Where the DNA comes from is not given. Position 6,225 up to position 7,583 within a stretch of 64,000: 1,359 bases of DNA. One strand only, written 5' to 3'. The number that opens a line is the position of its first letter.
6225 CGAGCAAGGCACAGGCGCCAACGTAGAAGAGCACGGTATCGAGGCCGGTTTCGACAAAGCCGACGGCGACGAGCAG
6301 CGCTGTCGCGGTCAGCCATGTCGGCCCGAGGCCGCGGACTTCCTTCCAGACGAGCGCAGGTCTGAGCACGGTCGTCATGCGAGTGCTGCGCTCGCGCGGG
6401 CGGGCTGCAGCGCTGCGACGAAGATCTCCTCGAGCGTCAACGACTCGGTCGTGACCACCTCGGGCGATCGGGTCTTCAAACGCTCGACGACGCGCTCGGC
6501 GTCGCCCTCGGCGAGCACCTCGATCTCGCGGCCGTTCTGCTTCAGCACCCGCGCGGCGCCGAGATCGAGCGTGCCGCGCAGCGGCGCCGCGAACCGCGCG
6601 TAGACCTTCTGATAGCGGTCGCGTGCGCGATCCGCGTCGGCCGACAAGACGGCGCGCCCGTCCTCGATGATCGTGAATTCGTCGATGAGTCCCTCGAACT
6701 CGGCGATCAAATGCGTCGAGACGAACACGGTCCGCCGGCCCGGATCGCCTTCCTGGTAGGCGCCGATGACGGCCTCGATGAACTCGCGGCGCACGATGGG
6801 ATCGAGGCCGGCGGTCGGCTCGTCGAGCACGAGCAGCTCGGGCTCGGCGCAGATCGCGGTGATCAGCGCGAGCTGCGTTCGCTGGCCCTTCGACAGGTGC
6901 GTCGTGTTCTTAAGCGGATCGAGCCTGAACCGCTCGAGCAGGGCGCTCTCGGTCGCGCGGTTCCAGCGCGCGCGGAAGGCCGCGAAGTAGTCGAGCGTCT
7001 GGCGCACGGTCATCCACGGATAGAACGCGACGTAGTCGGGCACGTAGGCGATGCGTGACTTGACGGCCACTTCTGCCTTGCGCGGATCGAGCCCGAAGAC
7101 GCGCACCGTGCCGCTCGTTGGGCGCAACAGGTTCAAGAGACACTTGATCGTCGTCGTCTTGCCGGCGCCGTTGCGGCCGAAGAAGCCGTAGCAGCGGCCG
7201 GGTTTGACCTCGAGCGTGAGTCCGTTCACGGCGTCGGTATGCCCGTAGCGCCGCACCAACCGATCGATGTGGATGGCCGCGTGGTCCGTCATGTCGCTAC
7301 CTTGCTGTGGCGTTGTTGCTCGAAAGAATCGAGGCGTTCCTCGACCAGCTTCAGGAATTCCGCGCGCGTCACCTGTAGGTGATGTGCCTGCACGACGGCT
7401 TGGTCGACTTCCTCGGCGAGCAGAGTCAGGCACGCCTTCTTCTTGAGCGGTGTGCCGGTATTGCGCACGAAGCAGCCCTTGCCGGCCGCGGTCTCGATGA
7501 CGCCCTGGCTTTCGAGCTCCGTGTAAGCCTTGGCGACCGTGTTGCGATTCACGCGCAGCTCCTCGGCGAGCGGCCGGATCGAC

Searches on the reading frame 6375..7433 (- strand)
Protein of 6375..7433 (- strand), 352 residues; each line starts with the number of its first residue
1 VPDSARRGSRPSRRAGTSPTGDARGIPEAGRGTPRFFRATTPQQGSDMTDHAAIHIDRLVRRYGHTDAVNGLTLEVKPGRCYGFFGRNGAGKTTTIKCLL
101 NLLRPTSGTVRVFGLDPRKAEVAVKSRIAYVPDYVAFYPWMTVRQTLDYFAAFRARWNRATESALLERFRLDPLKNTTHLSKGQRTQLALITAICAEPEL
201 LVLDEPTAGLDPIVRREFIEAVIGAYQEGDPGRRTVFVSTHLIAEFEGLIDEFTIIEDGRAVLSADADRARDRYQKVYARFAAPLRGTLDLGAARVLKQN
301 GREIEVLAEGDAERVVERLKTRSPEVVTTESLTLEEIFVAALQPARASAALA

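Call 68: search_protein_families(library=pfam, proteins=[window:6375-7433:-], max_evalue=0.001)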
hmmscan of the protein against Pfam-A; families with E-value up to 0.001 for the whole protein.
window:6375-7433:- (352 aa): 2 families
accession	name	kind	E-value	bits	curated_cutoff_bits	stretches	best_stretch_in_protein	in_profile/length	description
PF00005.33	ABC_tran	-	9e-27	94.8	25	1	70-208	2-137/137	ABC transporter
PF13304.12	AAA_21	-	9.5e-13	49.3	27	1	178-241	236-298/304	AAA domain, putative AbiEii toxin, Type IV TA system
